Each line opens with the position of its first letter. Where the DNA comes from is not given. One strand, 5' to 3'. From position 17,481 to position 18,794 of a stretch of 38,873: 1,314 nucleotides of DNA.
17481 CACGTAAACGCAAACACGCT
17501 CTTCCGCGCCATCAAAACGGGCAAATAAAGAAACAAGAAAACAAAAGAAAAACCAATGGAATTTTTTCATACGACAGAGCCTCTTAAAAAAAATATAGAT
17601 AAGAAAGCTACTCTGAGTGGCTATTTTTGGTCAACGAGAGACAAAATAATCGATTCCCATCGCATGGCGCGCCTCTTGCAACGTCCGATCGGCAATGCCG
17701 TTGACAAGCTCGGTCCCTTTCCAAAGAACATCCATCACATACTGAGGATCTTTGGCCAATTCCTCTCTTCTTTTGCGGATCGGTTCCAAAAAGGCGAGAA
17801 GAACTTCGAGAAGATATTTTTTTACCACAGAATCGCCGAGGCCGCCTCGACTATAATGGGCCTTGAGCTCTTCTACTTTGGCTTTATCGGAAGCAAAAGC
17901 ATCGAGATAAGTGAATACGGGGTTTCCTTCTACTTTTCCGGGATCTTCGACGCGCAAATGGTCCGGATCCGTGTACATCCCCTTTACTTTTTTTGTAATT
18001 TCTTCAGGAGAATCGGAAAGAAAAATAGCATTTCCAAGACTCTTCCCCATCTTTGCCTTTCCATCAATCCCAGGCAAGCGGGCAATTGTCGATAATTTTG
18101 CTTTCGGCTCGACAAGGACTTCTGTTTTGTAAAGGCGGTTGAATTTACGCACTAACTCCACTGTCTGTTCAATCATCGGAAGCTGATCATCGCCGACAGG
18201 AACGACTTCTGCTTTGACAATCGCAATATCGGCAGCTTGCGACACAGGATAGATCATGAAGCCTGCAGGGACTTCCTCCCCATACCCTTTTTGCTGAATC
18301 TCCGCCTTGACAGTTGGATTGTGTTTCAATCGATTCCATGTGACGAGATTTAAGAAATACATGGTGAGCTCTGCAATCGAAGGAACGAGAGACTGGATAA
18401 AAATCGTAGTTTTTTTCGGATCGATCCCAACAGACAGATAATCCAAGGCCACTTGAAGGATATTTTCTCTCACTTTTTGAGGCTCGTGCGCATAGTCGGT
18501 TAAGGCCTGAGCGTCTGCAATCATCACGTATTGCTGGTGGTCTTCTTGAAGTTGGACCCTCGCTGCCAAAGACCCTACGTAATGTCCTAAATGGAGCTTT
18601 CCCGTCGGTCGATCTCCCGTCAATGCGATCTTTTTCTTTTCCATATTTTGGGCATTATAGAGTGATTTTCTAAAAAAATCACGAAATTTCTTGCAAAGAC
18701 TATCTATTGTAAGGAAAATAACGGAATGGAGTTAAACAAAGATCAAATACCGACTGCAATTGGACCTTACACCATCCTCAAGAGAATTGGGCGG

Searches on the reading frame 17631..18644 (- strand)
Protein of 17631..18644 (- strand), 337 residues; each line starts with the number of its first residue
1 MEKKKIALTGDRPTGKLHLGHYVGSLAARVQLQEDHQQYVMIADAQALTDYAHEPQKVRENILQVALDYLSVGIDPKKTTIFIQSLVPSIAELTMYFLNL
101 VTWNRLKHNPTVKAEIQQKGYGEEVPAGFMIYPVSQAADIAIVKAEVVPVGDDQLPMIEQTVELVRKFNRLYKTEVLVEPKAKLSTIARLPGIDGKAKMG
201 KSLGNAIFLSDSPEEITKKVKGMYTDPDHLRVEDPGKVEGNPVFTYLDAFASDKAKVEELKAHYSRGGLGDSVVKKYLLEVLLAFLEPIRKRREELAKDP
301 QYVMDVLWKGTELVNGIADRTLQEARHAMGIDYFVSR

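Call 72: search_protein_families(library=pfam, proteins=[window:17631-18644:-], max_evalue=0.00001)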
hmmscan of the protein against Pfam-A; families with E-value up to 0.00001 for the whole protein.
window:17631-18644:- (337 aa): 1 family
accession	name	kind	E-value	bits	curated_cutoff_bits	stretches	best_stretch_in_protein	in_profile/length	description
PF00579.31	tRNA-synt_1b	-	2.3e-59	201.6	21.1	1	4-286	5-291/292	tRNA synthetases class I (W and Y)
